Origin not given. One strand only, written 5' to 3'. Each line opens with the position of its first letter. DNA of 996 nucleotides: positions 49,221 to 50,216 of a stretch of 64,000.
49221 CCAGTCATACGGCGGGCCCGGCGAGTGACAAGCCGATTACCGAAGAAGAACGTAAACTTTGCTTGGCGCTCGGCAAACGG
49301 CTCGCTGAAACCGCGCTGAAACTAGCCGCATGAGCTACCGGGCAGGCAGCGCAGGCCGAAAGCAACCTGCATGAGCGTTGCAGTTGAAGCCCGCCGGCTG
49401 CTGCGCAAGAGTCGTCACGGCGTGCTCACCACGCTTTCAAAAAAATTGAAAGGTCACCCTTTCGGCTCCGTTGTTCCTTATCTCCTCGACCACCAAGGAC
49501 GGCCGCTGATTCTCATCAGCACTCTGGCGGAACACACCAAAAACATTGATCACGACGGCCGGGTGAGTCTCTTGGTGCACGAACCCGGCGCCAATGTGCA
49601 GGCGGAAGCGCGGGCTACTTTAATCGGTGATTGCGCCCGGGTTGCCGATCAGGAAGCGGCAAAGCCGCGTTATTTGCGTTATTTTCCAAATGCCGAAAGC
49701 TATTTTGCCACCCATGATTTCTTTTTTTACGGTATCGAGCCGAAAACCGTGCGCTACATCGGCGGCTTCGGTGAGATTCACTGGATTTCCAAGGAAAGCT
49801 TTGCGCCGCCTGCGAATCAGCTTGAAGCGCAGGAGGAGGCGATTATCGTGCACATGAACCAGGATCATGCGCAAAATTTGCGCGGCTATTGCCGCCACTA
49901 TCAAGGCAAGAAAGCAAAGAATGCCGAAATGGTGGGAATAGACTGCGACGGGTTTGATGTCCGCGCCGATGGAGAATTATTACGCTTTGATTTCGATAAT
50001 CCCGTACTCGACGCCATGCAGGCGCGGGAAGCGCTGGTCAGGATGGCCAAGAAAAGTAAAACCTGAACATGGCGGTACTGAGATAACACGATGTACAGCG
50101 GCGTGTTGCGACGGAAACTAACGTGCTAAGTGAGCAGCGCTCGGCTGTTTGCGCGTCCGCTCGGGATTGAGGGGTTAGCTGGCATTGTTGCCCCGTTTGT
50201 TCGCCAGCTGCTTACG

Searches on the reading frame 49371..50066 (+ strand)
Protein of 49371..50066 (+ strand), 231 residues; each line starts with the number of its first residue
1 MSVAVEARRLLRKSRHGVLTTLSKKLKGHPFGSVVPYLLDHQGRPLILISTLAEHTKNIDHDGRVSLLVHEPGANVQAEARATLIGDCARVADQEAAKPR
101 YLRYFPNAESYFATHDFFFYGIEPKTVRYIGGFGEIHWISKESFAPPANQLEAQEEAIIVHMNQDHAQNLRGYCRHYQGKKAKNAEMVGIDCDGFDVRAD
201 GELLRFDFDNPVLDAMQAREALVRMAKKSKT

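Call 3: search_protein_families(library=pfam, proteins=[window:49371-50066:+], max_evalue=1)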
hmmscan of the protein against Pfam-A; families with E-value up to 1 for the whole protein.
window:49371-50066:+ (231 aa): 4 families
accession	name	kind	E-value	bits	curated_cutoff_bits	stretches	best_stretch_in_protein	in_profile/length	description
PF13883.13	CREG_beta-barrel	-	6.2e-21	75.5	27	1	3-144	6-165/167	CREG, beta-barrel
PF10615.14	DUF2470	-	2.5e-20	73.2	22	1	156-225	2-77/77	Domain of unknown function (DUF2470)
PF01243.27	PNPOx_N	-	3e-13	50.6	28.1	1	6-130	4-119/120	Pyridoxamine 5'-phosphate oxidase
PF10318.15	7TM_GPCR_Srh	-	0.34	10.3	26.3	1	90-130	148-189/302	Serpentine type 7TM GPCR chemoreceptor Srh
